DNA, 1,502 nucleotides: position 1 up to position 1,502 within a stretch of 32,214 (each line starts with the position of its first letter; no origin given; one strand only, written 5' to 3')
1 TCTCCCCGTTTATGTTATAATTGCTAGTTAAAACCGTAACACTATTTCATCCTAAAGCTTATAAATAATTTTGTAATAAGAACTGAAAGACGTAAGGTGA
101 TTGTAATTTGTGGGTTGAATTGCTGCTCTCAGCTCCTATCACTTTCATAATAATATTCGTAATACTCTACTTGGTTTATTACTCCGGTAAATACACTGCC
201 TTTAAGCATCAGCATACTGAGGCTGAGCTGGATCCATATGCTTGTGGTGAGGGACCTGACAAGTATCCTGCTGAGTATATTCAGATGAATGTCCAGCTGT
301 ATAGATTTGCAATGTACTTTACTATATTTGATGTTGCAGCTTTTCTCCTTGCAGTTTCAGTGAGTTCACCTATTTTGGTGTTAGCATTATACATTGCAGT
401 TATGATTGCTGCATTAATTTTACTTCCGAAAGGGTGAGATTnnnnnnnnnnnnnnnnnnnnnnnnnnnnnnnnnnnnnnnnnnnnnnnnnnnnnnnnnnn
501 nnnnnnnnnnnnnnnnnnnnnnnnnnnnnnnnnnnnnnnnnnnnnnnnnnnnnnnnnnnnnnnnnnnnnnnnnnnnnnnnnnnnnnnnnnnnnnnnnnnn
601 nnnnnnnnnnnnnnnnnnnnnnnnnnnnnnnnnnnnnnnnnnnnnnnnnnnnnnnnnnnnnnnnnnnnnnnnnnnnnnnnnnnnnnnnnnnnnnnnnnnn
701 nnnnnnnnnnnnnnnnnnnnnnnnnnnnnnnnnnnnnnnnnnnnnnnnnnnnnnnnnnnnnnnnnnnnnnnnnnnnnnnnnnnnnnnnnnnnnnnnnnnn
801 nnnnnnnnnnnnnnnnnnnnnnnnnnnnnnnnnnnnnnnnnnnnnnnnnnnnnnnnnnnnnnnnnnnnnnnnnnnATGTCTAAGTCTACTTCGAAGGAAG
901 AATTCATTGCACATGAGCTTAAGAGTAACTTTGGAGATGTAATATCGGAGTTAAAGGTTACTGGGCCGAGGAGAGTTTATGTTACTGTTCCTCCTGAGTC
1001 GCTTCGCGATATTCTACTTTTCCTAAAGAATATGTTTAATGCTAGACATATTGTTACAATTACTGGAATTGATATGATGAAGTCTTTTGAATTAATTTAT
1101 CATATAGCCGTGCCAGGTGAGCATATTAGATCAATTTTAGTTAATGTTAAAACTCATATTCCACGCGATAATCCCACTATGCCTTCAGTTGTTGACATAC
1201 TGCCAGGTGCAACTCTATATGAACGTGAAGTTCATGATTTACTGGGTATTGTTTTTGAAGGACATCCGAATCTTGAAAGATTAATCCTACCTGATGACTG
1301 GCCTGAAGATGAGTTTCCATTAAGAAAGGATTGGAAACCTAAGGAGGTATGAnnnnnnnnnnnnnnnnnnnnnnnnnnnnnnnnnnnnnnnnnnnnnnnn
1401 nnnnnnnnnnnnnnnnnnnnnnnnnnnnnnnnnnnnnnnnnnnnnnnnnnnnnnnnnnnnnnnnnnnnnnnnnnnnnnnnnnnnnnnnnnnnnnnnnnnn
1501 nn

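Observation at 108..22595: Complete complex-I-style 11-subunit set built around a hydrogenase-type catalytic module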

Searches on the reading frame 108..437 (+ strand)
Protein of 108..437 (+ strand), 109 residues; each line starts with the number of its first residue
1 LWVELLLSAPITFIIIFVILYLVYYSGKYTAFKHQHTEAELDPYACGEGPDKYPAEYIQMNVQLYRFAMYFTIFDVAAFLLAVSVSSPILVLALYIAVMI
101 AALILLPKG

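Call 5: search_protein_families(library=pfam, proteins=[window:108-437:+], max_evalue=0.01)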
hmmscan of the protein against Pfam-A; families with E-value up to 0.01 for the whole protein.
window:108-437:+ (109 aa): 1 family
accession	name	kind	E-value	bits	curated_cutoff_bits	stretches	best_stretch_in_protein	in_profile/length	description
PF00507.24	Oxidored_q4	-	1.6e-07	31.8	23.3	1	33-104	13-83/99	NADH-ubiquinone/plastoquinone oxidoreductase, chain 3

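Call 39: search_protein_families(library=ncbifam, proteins=[window:108-437:+], max_evalue=0.001)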
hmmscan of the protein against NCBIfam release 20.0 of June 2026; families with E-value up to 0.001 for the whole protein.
window:108-437:+ (109 aa): 2 families
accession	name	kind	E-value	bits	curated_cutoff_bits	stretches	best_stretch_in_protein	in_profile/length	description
NF005922.0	PRK07928.1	equivalog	0.00014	22.3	155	1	33-91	30-89/119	NADH-quinone oxidoreductase subunit A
NF006303.0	PRK08489.1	equivalog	0.00064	20.3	145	1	11-97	19-102/129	NAD(P)H-quinone oxidoreductase subunit 3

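Call 41: search_solved_structures(query=window:108-437:+, max_evalue=1, show_alignments=2)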
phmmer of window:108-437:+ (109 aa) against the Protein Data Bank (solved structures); distinct sequences matched with E-value up to 1: 7.
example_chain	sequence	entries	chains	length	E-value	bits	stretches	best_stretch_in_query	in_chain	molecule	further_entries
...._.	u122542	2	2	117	0.0027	21.4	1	12-106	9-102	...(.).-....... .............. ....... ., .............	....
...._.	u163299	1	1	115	0.013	19.2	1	40-106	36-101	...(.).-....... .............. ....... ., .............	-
6hum_C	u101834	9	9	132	0.048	17.4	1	49-105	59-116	NAD(P)H-quinone oxidoreductase subunit 3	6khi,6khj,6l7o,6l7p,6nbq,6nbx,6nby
3rko_A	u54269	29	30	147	0.058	17.1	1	42-106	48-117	NADH-QUINONE OXIDOREDUCTASE SUBUNIT A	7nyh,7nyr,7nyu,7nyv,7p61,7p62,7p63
4he8_A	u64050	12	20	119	0.071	16.9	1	37-105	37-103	NADH-quinone oxidoreductase subunit 7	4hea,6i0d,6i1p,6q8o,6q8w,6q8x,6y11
9tam_A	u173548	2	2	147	0.28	14.9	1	42-106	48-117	NADH-quinone oxidoreductase subunit A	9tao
7wff_C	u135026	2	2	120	0.4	14.4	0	41-106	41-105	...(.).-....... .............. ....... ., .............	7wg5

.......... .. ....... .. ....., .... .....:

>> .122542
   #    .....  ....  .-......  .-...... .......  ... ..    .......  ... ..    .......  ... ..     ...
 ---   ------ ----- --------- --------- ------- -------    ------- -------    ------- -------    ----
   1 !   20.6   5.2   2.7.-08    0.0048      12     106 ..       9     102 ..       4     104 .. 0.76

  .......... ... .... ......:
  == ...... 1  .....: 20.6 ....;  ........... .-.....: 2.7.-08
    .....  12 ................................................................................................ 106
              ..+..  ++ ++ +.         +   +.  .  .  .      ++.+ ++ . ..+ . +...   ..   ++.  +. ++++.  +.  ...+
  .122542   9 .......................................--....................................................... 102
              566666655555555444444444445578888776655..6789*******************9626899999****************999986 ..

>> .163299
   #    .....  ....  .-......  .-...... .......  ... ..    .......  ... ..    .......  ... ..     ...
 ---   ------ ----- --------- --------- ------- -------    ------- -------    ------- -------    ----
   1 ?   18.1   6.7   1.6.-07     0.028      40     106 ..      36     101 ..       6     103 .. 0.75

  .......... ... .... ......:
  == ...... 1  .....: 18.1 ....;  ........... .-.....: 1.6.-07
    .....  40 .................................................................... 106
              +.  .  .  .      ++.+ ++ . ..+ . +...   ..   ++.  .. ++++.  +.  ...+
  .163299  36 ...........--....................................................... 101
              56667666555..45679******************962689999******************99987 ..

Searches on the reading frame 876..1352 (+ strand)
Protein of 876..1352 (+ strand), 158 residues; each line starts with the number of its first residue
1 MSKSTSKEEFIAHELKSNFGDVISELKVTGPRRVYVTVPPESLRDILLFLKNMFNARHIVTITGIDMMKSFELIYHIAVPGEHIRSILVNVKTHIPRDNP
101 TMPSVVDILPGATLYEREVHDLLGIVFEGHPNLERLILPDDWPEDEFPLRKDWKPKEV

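Call 5: search_protein_families(library=pfam, proteins=[window:876-1352:+], max_evalue=0.01)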
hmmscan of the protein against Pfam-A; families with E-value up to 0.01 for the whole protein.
window:876-1352:+ (158 aa): 1 family
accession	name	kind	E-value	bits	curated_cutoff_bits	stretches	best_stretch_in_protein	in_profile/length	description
PF00329.25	Complex1_30kDa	-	4.6e-34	118.1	22.5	1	36-156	1-121/124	Respiratory-chain NADH dehydrogenase, 30 Kd subunit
